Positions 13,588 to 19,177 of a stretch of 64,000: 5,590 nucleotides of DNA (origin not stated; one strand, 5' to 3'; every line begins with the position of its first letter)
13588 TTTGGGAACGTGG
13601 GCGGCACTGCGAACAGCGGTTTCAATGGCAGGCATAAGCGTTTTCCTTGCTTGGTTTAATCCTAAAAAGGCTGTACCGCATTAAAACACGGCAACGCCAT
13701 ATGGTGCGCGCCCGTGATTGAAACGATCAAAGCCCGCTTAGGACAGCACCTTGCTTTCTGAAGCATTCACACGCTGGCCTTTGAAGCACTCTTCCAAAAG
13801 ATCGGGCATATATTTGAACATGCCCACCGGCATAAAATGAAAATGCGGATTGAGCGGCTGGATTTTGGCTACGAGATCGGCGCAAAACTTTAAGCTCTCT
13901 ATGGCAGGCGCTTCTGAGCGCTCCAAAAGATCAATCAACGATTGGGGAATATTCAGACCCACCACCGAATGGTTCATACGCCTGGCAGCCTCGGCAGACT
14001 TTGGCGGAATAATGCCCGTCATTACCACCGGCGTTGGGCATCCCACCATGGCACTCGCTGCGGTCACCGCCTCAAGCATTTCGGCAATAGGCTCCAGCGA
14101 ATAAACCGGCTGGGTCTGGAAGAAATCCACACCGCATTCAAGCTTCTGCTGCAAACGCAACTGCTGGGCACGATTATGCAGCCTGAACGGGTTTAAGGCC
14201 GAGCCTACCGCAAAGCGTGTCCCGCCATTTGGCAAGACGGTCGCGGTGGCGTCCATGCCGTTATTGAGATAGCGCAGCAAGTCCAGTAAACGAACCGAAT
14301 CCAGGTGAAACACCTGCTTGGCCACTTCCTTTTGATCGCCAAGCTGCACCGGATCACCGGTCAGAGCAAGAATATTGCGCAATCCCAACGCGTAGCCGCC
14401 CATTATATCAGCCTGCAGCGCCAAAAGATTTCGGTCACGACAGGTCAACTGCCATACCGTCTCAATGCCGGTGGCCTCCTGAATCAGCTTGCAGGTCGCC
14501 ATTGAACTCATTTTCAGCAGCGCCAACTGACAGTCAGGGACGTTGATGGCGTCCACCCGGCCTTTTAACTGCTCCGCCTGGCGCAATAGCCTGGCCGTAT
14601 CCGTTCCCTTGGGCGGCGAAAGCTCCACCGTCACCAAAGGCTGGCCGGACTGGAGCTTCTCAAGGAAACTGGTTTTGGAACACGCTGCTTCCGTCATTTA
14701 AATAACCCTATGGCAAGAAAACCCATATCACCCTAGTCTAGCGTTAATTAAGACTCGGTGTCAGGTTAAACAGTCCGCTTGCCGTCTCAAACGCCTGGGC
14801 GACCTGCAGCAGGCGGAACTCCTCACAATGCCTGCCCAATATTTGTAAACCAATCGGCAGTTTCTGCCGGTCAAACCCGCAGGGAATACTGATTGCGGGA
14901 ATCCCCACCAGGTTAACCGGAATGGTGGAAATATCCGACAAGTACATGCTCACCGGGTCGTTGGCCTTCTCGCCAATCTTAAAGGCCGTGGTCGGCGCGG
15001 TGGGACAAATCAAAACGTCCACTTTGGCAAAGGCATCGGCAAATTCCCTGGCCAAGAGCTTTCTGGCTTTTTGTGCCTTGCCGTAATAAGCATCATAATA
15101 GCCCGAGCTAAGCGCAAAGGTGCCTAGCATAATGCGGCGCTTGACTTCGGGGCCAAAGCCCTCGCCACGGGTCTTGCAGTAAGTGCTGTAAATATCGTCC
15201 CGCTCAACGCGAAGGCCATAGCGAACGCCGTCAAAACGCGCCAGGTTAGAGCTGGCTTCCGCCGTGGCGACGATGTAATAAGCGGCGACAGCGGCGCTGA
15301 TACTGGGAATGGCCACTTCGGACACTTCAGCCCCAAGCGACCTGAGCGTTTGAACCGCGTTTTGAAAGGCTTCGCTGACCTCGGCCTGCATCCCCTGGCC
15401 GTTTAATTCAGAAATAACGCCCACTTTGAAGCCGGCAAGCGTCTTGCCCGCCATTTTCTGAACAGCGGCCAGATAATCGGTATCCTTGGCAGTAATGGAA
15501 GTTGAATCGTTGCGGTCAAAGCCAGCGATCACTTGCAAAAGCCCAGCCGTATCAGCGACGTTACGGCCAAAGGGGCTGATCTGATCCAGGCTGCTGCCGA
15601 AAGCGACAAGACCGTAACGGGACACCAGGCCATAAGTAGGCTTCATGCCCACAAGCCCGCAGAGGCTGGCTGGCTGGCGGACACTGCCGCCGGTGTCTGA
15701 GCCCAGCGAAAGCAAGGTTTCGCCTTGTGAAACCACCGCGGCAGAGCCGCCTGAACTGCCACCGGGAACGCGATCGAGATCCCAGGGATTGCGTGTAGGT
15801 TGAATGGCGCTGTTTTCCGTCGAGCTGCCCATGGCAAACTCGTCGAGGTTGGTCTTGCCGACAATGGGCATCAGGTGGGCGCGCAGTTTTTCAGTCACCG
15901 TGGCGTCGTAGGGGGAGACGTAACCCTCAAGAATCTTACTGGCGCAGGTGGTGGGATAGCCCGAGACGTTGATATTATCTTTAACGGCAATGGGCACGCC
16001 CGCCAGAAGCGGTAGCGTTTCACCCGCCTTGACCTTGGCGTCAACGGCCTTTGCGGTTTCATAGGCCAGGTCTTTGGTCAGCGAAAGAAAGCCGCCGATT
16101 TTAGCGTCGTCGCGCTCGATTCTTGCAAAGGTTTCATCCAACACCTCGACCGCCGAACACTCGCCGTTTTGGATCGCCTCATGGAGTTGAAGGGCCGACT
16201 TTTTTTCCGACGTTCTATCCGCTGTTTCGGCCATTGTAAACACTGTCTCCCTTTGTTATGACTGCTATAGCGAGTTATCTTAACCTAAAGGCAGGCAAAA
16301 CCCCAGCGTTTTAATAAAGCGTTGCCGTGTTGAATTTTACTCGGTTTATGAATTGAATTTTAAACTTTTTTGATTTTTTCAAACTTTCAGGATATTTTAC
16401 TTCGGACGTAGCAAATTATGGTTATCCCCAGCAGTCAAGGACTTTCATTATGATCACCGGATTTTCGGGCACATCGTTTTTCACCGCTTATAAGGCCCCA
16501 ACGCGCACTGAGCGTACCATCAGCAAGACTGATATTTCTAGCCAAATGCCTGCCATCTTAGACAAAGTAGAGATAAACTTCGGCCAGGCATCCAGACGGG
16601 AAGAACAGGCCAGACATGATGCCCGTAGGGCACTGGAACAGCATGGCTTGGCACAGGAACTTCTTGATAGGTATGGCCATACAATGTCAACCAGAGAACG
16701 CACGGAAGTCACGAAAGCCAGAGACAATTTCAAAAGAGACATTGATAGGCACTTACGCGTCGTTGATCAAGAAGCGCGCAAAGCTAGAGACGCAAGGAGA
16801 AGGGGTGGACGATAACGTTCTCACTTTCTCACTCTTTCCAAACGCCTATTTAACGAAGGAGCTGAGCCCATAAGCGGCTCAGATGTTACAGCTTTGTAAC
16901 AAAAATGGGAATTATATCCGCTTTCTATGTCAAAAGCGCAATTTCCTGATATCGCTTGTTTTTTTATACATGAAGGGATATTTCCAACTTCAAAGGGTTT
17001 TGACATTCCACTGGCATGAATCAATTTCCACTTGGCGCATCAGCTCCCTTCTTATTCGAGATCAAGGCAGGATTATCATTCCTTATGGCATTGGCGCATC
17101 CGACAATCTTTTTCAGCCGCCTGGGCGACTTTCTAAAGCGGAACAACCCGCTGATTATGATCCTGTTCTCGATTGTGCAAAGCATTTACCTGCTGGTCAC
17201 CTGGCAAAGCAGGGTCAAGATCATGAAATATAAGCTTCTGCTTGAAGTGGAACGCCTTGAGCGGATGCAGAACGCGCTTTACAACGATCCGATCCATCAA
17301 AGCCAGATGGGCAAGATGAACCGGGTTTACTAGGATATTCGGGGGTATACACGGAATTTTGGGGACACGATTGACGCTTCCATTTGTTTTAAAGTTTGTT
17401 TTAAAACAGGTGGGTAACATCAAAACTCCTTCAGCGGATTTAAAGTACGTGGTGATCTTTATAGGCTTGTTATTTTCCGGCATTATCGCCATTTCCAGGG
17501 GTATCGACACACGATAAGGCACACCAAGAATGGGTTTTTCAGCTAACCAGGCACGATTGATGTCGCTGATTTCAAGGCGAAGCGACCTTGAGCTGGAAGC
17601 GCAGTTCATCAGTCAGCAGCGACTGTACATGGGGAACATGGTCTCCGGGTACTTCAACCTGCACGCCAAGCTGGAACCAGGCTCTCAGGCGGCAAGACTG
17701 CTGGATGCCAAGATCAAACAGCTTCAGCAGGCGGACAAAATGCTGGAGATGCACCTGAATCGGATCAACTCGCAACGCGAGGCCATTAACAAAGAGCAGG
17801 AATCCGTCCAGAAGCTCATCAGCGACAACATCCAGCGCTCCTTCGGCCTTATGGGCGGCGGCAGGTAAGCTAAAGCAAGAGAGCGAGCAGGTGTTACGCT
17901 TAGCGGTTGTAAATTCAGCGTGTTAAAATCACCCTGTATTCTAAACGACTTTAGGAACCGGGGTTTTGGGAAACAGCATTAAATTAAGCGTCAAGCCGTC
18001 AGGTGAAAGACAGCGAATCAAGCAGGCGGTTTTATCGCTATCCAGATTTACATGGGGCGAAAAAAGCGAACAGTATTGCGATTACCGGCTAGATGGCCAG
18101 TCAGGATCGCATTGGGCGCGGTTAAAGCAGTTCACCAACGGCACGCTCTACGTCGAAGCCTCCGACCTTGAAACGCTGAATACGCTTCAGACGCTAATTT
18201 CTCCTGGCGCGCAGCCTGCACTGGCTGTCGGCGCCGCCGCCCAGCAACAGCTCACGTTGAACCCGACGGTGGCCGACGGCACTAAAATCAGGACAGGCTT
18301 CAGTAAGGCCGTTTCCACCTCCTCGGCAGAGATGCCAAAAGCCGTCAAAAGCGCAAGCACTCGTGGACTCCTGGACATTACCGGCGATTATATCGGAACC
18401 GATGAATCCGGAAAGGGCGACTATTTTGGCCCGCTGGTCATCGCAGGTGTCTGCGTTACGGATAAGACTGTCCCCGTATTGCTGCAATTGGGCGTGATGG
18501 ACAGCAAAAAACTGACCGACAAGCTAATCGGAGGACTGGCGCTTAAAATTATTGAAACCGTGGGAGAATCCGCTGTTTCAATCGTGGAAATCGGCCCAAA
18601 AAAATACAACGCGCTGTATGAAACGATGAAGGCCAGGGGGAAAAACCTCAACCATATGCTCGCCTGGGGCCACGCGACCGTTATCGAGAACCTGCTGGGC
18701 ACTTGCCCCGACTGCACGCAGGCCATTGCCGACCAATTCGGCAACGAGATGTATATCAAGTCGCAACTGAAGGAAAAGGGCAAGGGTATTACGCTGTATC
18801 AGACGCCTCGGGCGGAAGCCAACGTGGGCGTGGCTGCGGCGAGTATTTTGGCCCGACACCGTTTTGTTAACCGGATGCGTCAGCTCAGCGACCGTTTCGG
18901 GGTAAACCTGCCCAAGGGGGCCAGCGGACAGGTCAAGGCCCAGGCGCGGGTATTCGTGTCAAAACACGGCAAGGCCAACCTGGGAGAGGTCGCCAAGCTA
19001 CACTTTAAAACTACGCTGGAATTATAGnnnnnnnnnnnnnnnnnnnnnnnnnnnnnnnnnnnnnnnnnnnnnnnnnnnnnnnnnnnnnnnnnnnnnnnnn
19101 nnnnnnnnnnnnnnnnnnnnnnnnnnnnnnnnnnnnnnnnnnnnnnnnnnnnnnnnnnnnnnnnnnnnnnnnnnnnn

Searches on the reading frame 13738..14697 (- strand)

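Call 7: search_protein_families(library=pfam, proteins=[window:13738-14697:-], max_evalue=0.01)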
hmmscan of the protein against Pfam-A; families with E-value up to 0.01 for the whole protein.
window:13738-14697:- (319 aa): 1 family
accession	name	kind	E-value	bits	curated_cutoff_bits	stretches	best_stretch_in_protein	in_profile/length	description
PF02219.23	MTHFR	-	5.8e-35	121.5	24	1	14-295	5-277/287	Methylenetetrahydrofolate reductase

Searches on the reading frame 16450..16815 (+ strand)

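Call 7: search_protein_families(library=pfam, proteins=[window:16450-16815:+], max_evalue=0.01)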
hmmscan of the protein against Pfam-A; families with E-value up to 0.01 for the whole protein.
window:16450-16815:+ (121 aa): 1 family
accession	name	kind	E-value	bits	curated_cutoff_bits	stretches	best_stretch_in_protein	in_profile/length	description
PF01261.30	AP_endonuc_2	-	0.001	19.3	31.1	1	40-100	12-76/249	Xylose isomerase-like TIM barrel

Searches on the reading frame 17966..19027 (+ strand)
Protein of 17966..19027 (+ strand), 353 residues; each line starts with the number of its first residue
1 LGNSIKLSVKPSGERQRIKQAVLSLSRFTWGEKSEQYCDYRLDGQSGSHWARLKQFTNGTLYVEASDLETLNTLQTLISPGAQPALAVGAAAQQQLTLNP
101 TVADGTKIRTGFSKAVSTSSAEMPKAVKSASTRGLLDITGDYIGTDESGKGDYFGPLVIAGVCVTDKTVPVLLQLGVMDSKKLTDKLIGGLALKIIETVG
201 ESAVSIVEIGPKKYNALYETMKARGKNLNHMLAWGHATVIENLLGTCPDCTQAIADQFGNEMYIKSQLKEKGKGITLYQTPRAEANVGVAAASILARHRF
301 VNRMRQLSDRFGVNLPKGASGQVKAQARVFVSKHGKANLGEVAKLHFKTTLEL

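Call 7: search_protein_families(library=pfam, proteins=[window:17966-19027:+], max_evalue=0.01)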
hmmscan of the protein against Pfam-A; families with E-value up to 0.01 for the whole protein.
window:17966-19027:+ (353 aa): 1 family
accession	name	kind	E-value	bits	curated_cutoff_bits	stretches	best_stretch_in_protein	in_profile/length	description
PF01351.25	RNase_HII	-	1.1e-29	104.3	25.8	1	143-350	1-199/199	Ribonuclease HII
